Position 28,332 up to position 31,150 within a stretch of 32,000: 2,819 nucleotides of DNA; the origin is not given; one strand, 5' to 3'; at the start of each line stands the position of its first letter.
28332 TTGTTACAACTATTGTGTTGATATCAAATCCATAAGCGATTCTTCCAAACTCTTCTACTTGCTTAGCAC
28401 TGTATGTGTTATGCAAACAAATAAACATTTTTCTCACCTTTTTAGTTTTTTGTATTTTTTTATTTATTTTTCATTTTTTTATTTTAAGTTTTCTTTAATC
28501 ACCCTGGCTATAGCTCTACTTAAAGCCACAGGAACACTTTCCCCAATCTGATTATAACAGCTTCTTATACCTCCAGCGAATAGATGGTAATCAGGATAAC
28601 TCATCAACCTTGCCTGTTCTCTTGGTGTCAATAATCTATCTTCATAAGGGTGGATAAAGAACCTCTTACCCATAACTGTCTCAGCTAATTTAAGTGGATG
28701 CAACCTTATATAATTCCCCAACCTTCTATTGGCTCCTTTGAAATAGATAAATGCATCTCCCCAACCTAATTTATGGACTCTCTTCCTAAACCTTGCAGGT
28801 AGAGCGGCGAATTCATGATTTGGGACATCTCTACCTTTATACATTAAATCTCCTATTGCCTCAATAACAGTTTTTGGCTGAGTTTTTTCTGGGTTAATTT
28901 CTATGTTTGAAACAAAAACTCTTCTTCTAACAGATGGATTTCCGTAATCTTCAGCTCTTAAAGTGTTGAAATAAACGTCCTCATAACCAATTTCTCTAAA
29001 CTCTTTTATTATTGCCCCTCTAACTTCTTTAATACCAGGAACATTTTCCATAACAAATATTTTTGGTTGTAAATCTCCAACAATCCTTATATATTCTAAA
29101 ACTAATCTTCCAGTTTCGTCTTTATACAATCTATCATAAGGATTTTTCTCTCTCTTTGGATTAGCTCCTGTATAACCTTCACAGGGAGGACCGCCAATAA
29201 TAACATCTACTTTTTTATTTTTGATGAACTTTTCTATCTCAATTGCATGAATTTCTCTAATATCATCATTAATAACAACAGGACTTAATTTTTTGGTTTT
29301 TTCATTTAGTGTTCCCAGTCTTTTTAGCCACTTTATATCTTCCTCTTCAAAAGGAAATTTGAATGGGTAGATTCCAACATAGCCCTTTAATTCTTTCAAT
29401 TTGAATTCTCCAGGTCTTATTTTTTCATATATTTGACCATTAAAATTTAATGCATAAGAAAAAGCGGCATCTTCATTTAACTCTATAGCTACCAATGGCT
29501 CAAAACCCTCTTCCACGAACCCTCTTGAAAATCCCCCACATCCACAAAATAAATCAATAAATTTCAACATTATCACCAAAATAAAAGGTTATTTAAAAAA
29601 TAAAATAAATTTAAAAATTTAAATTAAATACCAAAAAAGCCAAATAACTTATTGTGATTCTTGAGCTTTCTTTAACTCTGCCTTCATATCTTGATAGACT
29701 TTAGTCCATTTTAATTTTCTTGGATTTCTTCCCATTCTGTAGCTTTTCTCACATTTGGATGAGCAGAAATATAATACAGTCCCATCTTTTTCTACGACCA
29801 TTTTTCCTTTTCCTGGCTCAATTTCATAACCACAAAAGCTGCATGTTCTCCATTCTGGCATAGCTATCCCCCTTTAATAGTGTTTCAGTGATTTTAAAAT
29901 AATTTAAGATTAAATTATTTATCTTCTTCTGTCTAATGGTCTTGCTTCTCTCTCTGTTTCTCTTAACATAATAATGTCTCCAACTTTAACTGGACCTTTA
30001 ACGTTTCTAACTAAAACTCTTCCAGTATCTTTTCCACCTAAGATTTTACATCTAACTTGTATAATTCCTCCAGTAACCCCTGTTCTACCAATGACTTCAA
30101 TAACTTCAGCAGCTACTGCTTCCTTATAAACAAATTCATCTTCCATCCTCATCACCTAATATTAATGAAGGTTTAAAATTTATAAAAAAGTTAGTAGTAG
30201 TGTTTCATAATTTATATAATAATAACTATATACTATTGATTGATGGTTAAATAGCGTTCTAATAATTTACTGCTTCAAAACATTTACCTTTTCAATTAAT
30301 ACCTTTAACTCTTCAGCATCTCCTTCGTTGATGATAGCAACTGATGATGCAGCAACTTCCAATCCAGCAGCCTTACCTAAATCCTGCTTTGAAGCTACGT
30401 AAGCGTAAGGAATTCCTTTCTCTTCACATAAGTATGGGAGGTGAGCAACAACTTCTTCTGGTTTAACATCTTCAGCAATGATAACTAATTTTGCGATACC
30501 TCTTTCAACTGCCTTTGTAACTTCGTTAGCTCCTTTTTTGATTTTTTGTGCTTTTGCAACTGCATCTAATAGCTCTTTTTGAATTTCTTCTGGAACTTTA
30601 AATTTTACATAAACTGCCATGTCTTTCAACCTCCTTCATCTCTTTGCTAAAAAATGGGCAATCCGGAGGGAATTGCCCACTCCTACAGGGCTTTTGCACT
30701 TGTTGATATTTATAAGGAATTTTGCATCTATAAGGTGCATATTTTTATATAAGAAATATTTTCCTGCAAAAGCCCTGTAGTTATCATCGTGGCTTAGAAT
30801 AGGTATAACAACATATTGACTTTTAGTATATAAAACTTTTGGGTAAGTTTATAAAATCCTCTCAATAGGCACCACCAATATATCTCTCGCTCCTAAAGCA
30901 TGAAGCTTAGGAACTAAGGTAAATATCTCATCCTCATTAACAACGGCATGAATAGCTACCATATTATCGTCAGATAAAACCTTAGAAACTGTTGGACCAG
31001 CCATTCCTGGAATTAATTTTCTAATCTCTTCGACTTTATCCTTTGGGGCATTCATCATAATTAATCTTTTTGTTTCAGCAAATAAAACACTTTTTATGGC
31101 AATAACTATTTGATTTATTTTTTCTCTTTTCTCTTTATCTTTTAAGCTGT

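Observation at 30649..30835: rpl7ae leader carries a K-turn-like motif, a 16-bp perfect long hairpin, and an anti-SD hairpin with U6: a candidate L7Ae autoregulatory switch or embedded sRNA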

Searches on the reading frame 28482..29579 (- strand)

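Call 69: search_protein_families(library=pfam, proteins=[window:28482-29579:-])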
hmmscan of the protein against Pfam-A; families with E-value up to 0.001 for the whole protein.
window:28482-29579:- (366 aa): 2 families
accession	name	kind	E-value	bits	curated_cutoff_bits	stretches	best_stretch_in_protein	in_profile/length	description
PF00145.23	DNA_methylase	-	2.1e-48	165.8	22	2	106-362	46-323/324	C-5 cytosine-specific DNA methylase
PF09445.16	Methyltransf_15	-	0.00099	19.2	22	0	7-133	4-81/165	RNA cap guanine-N2 methyltransferase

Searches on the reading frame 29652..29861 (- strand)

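Call 69: search_protein_families(library=pfam, proteins=[window:29652-29861:-])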
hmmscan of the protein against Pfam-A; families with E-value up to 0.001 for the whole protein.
window:29652-29861:- (70 aa): 2 families
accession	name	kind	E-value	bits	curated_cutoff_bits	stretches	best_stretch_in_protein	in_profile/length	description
PF01246.26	Ribosomal_L24e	-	7.5e-28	97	27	1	4-65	3-64/66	Ribosomal protein L24e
PF06467.20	zf-FCS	-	1.8e-05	24.9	22.4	1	6-41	6-39/39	MYM-type Zinc finger with FCS sequence motif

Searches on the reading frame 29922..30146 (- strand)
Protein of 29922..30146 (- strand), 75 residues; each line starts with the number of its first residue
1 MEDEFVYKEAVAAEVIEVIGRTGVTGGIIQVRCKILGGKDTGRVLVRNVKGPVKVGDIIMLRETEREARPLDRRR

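Call 69: search_protein_families(library=pfam, proteins=[window:29922-30146:-])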
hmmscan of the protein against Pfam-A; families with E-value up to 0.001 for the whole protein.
window:29922-30146:- (75 aa): 1 family
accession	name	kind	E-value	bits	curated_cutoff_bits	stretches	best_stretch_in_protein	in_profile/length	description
PF01200.24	Ribosomal_S28e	-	3.3e-31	107.5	25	1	9-71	2-64/64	Ribosomal protein S28e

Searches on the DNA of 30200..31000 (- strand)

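Call 7: search_rna_families(source=window, start=30200, end=31000, threshold=evalue, max_evalue=10, show_alignments=3)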
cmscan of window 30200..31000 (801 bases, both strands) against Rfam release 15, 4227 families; matches with E-value up to 10: 10.
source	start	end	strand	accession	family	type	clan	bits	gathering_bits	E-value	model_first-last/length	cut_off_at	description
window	30648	30733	-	RF00368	sroB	Gene; sRNA;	-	25.1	44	0.87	1-83/83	no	sroB RNA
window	30704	30784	-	RF03709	MIR1878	Gene; miRNA;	-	20.9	70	0.38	1-100/100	no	MIR1878 microRNA precursor family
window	30205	30229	-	RF01105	SBWMV2_UPD-PKl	Cis-reg;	-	20.7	39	3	1-27/27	no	Pseudoknot of upstream pseudoknot domain (UPD) of the 3'UTR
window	30602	30685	-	RF02058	STnc400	Gene;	-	20.6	80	0.26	1-125/125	no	Gammaproteobacterial sRNA STnc400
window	30672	30799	+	RF00778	MIR473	Gene; miRNA;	-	19.2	52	0.29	1-84/84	no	MIR473 microRNA precursor family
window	30676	30856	-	RF00012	U3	Gene; snRNA; snoRNA; CD-box;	CL00100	19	34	0.065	1-219/219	no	Small nucleolar RNA U3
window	30614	30761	+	RF00407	SNORA50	Gene; snRNA; snoRNA; HACA-box;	CL00034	18.7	90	1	1-136/136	no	Small nucleolar RNA SNORA50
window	30651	30759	-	RF01821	RsaH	Gene; sRNA;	-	18.5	50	2.9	1-123/123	no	RNA Staph. aureus H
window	30649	30719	-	RF01489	sbrA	Gene; sRNA;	-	16.5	45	1.8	1-71/71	no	Listeria sRNA sbrA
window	30647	30718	-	RF01673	PhrS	Gene; sRNA;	-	10.8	37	3.9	1-212/212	no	PhrS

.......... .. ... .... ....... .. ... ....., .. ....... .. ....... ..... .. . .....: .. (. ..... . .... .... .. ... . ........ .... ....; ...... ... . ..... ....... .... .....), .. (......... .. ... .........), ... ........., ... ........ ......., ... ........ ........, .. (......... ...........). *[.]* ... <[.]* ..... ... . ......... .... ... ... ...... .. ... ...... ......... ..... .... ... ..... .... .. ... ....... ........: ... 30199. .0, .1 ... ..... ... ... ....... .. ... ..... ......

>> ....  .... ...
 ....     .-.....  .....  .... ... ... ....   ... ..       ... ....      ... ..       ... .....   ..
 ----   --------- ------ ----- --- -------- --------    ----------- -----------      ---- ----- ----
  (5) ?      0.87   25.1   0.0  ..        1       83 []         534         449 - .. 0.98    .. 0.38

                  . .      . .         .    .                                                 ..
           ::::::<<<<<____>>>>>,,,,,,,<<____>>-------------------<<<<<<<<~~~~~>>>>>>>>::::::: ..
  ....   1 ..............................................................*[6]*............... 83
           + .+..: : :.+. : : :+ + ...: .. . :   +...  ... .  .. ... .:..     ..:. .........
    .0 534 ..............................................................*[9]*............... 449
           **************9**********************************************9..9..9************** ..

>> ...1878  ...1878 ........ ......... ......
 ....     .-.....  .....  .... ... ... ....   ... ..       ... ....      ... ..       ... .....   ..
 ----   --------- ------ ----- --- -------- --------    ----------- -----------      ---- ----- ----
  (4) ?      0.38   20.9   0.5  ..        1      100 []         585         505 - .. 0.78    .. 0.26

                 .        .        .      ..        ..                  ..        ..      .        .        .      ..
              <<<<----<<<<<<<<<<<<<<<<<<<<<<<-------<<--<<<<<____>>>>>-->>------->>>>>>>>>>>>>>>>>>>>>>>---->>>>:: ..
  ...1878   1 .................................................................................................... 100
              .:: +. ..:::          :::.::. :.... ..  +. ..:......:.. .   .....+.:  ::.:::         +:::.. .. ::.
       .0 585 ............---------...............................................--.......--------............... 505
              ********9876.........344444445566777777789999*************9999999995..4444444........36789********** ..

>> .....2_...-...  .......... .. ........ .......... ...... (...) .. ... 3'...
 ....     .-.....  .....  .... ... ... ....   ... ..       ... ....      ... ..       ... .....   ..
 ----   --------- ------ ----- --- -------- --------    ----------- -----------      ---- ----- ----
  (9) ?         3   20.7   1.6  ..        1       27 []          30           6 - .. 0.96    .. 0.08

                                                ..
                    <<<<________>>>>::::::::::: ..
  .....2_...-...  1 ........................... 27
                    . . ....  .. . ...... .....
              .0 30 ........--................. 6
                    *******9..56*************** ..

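Call 77: search_dna_similar(query=window:30670-30800:-, collection=plasmids, mode=distant, max_evalue=0.01, max_rows=15)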
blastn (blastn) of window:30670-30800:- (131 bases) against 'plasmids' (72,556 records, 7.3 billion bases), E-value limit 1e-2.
No match.
